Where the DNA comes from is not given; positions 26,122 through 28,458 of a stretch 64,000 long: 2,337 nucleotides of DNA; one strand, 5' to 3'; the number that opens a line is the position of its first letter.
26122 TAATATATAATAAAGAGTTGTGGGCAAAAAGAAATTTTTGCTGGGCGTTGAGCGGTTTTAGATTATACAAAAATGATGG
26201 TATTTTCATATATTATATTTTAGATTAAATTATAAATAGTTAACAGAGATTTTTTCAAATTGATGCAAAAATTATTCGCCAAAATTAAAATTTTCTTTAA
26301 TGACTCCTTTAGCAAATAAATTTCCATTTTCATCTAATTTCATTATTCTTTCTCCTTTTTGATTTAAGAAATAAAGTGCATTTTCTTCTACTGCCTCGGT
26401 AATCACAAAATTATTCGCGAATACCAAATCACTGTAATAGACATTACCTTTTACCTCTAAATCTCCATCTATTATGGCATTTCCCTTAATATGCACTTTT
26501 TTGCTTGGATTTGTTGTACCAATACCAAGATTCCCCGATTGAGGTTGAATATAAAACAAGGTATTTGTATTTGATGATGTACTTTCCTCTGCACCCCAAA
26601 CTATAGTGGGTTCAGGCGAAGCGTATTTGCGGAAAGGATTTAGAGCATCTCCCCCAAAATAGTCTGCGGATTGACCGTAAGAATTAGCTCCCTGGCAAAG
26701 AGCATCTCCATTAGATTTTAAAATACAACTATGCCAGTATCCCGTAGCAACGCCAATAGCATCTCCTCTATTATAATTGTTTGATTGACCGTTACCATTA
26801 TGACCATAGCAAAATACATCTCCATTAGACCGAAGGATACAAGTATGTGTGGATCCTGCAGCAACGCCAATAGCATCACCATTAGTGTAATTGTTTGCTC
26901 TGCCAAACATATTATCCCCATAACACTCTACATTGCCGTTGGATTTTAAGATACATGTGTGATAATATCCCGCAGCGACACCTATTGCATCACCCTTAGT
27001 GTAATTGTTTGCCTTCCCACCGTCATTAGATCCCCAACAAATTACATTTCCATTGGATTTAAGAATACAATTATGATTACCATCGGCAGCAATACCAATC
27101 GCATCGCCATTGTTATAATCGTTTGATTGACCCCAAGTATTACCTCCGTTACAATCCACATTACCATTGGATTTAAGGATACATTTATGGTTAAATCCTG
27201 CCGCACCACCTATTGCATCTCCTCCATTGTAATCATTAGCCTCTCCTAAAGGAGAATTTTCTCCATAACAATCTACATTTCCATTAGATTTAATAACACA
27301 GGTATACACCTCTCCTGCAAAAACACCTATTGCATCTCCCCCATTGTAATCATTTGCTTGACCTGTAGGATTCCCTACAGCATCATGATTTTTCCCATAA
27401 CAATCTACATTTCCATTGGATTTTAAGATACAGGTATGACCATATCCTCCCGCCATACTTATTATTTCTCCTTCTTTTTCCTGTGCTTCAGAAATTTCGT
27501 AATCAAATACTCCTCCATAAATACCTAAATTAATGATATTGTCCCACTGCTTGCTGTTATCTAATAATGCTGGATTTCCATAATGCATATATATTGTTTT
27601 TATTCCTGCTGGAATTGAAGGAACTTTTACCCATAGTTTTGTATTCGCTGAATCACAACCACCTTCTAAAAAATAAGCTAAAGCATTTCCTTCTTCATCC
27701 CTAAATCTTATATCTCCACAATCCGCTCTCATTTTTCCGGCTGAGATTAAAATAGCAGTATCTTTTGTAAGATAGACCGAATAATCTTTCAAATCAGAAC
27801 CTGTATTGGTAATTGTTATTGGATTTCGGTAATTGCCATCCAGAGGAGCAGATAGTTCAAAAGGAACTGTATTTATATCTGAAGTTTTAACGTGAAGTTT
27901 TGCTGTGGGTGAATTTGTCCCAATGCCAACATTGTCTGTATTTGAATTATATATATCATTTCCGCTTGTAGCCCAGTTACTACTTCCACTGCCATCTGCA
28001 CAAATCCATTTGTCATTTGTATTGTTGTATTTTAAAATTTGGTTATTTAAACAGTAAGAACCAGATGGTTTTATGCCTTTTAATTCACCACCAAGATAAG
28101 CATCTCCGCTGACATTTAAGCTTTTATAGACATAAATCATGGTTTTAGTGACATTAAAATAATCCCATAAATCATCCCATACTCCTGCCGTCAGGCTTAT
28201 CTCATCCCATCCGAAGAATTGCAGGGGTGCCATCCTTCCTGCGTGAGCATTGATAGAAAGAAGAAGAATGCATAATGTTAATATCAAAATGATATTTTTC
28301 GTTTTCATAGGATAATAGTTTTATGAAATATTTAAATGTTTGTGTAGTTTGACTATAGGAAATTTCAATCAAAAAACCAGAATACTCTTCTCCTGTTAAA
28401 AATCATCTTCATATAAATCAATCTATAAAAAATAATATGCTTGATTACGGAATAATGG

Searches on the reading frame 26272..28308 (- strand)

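Call 51: search_protein_families(library=pfam, proteins=[window:26272-28308:-], max_evalue=0.001)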
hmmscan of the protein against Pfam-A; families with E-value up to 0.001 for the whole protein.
window:26272-28308:- (678 aa): 4 families
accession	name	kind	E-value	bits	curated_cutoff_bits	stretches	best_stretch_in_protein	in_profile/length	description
PF13540.12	RCC1_2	-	5.4e-43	144.2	22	5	481-508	3-30/30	Regulator of chromosome condensation (RCC1) repeat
PF25390.1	WD40_RLD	-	2.1e-18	67.3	150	1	278-549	29-332/363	RCC1-like domain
PF10102.14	DUF2341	-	6.2e-13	49.5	23.4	1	196-251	1-58/84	Domain of unknown function (DUF2341)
PF07883.17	Cupin_2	-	0.00052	20.1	27.2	0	506-536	34-64/70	Cupin domain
